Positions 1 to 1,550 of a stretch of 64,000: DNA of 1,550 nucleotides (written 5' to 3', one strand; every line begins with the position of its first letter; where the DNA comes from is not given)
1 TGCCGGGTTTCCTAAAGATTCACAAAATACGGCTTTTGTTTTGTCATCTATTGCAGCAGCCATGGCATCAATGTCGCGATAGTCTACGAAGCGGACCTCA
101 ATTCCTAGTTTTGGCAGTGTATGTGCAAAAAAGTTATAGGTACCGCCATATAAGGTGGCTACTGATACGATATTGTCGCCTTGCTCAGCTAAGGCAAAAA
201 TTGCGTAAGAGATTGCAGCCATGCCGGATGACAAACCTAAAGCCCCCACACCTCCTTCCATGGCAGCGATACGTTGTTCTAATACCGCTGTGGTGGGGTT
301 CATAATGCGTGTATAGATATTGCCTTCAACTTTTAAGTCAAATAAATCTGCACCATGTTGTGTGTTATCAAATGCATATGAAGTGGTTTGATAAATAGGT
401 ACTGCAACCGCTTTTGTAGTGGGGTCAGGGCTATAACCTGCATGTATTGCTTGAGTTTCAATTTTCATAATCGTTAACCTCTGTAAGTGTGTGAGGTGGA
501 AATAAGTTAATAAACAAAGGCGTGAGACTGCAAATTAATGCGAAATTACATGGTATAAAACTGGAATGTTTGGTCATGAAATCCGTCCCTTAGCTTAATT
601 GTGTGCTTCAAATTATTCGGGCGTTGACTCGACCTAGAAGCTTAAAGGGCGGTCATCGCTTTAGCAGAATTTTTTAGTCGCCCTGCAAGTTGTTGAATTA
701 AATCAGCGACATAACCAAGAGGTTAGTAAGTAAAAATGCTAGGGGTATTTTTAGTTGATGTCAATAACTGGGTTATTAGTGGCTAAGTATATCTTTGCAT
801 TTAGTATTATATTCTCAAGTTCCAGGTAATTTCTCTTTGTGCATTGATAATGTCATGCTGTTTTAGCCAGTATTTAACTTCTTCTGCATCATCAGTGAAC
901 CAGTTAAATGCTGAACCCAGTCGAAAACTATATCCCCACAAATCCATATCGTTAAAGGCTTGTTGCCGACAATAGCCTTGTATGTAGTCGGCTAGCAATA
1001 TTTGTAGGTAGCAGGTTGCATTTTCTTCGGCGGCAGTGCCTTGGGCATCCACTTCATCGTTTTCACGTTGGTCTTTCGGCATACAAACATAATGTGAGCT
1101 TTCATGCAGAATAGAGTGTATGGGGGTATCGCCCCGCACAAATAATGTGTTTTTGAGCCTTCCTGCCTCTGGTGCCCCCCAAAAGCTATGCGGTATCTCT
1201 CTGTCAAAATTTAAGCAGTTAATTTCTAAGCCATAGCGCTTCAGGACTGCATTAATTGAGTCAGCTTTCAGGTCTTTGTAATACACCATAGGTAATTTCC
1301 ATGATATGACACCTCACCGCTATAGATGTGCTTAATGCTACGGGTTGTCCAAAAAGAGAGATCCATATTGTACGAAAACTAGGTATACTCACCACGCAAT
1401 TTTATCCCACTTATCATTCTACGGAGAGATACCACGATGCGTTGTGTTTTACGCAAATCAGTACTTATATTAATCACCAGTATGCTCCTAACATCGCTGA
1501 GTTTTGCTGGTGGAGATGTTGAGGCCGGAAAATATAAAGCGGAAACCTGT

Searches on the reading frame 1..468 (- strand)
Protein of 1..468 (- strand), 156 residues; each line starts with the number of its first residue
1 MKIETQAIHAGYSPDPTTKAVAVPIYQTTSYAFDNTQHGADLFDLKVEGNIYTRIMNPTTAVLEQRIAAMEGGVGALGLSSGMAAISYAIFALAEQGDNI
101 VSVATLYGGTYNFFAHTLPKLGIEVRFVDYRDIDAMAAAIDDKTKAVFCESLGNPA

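Call 63: search_protein_families(library=pfam, proteins=[window:1-468:-], max_evalue=0.001)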
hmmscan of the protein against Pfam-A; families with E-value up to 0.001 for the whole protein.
window:1-468:- (156 aa): 2 families
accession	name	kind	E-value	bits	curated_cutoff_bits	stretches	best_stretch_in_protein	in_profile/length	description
PF01053.26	Cys_Met_Meta_PP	-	9.5e-50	169.7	27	1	4-155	1-149/381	Cys/Met metabolism PLP-dependent enzyme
PF01041.23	DegT_DnrJ_EryC1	-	0.00023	21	19.8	1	56-149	22-118/360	DegT/DnrJ/EryC1/StrS aminotransferase family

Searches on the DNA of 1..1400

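Call 59: search_rna_families(source=window, start=1, end=1400, threshold=evalue, max_evalue=5, show_alignments=2)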
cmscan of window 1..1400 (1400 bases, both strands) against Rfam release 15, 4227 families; matches with E-value up to 5: 3.
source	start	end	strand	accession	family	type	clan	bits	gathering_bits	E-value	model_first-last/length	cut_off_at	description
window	551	585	-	RF01102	PK1-TEV_CVMV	Cis-reg; leader;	-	20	40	3.4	1-37/37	no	5'-leader pseudoknot of TEV/CVMV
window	640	719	-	RF00521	SAM_alpha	Cis-reg; riboswitch;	-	19.2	36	0.15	1-79/79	no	Alpha-proteobacteria SAM riboswitch aptamer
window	673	816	-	RF01245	snR9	Gene; snRNA; snoRNA; HACA-box;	CL00036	18.8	58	4.3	1-187/187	no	Small nucleolar RNA snR9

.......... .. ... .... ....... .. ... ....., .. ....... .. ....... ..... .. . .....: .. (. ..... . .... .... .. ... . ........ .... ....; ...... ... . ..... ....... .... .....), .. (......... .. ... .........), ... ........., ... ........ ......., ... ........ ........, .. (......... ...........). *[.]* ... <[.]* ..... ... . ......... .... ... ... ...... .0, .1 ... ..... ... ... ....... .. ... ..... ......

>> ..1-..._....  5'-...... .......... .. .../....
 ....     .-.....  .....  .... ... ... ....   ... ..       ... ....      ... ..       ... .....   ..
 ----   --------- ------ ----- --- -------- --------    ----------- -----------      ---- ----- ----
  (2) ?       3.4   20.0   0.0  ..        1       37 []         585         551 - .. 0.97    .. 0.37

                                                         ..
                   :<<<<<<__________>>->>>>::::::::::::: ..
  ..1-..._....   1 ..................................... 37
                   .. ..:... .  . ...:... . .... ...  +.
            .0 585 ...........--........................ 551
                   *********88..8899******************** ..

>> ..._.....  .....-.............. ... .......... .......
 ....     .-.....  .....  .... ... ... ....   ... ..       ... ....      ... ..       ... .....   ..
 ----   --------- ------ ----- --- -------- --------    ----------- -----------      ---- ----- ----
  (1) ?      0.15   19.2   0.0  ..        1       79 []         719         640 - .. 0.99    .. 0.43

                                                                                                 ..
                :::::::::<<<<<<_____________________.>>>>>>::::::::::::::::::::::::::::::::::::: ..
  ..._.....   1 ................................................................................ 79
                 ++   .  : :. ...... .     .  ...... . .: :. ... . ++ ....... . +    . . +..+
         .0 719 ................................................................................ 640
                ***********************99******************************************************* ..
